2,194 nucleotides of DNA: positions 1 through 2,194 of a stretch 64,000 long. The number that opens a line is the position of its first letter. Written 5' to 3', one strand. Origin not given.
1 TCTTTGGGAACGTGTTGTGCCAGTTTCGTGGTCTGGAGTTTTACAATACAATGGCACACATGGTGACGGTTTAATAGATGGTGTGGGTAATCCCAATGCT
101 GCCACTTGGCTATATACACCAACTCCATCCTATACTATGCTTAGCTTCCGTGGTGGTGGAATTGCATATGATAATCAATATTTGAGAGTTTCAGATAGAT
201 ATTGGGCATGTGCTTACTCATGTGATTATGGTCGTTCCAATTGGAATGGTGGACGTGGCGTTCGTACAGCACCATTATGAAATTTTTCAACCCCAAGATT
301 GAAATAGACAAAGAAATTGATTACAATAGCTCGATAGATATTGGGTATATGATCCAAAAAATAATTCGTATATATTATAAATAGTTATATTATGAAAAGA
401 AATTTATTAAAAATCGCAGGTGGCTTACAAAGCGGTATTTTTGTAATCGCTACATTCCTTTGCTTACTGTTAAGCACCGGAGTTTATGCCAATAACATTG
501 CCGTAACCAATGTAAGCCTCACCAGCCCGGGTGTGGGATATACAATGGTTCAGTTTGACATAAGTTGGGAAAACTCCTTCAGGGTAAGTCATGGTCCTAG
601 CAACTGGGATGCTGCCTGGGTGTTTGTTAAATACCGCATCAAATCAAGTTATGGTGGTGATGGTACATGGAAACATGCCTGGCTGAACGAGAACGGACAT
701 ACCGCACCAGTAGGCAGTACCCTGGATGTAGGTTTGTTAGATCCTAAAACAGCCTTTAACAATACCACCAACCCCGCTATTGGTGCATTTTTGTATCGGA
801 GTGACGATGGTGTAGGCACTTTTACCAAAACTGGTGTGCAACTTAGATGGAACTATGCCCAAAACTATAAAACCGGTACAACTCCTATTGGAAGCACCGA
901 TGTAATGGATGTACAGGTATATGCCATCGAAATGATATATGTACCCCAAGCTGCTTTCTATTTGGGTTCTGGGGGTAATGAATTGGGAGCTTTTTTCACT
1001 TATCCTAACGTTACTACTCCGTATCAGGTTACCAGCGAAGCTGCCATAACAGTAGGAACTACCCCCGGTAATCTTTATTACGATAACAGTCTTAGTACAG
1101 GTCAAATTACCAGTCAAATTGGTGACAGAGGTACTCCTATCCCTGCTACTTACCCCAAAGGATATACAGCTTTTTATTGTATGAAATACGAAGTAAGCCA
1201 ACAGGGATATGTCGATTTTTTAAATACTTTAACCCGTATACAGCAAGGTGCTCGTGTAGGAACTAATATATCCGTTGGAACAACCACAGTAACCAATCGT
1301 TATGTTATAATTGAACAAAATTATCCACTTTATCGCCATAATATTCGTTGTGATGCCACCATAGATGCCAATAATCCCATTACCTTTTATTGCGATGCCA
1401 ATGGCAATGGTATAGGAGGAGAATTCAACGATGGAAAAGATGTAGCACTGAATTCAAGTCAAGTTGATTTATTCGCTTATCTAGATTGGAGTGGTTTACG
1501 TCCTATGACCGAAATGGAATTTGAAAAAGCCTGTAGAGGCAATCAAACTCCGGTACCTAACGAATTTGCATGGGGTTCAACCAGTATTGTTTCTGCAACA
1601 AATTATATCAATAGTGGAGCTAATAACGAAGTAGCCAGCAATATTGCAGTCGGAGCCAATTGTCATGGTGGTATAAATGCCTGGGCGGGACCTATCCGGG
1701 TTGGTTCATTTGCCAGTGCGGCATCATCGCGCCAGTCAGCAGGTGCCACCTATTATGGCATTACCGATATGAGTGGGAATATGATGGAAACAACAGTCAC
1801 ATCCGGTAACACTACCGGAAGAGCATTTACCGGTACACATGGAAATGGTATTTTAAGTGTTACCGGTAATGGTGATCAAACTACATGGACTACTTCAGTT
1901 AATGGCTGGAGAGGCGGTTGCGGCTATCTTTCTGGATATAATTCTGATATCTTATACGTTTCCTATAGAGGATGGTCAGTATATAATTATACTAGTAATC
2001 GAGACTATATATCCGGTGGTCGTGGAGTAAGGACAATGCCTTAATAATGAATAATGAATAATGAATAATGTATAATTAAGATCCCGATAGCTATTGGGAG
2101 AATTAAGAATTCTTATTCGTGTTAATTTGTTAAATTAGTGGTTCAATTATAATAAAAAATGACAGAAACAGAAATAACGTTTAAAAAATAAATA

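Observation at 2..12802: Candidate undescribed surface system: variable-tip FGE/C-lectin paralogue array, a 43-repeat T9SS protein and a sorting-signal protein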

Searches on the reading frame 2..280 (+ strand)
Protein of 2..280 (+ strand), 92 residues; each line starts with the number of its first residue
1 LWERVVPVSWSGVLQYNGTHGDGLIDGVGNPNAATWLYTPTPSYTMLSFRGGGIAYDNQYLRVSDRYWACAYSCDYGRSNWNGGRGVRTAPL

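Call 3: search_protein_families(library=pfam, proteins=[window:2-280:+], max_evalue=0.1)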
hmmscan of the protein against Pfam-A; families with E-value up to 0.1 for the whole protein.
window:2-280:+ (92 aa): 1 family
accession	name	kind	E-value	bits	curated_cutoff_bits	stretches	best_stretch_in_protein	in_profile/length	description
PF09113.15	N-glycanase_C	-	0.041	14.1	25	1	50-88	83-100/140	Peptide-N-glycosidase F, C terminal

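Call 4: search_protein_families(library=ncbifam, proteins=[window:2-280:+], max_evalue=0.1)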
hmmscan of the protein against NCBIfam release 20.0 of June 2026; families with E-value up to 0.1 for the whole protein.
window:2-280:+ (92 aa): 0 families

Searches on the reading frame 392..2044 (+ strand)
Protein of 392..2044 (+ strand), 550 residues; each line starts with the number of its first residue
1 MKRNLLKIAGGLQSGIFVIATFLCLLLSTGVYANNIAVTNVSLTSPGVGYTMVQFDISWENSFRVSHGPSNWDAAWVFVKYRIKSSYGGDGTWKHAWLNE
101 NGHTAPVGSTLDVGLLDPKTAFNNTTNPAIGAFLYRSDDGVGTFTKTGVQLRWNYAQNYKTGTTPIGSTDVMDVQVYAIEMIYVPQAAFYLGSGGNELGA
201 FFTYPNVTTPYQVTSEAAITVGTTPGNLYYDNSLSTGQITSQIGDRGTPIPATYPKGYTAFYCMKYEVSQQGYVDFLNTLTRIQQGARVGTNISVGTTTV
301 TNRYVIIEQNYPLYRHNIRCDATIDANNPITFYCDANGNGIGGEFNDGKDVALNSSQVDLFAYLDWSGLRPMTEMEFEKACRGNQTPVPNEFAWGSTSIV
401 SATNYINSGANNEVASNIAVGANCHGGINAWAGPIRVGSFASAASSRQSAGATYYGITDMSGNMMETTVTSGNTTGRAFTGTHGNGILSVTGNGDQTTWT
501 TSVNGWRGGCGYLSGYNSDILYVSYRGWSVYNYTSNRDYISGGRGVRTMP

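Call 3: search_protein_families(library=pfam, proteins=[window:392-2044:+], max_evalue=0.1)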
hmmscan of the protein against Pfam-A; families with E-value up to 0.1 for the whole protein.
window:392-2044:+ (550 aa): 1 family
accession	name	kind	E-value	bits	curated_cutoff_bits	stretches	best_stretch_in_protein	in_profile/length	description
PF03781.23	FGE-sulfatase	-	1.3e-08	35.2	23.3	1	259-471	35-192/255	Sulfatase-modifying factor enzyme 1-like domain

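Call 4: search_protein_families(library=ncbifam, proteins=[window:392-2044:+], max_evalue=0.1)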
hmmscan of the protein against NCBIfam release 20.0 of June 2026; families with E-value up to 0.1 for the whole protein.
window:392-2044:+ (550 aa): 0 families

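Call 13: find_encoding_contigs(protein=window:392-2044:+, flank=10000, max_places=6)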
Protein window:392-2044:+ (550 aa): 1 contig read that carries it; 1 place shown.
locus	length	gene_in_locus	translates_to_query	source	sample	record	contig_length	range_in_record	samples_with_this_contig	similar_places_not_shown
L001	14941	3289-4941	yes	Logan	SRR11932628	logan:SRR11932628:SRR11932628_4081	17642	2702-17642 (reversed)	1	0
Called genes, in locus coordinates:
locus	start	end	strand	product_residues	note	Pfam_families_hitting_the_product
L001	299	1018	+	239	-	PF13386:DsbD_2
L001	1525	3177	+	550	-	PF03781:FGE-sulfatase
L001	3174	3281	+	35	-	-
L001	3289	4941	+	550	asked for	PF03781:FGE-sulfatase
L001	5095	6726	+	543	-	PF03781:FGE-sulfatase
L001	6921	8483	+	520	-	PF03781:FGE-sulfatase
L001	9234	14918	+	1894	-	-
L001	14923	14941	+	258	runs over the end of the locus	-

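Call 82: search_protein_families(library=pfam, proteins=[L001:299-1018:+], max_evalue=0.01)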
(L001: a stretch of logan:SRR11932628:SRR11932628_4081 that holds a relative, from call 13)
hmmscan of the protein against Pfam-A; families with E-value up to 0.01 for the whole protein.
L001:299-1018:+ (239 aa): 2 families
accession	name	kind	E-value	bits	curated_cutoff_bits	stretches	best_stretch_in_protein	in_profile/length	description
PF13386.12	DsbD_2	-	6.8e-17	62.5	24.9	1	17-231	1-199/199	Cytochrome C biogenesis protein transmembrane region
PF11139.14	SfLAP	-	0.00047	20.1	35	1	48-197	23-152/213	Sap, sulfolipid-1-addressing protein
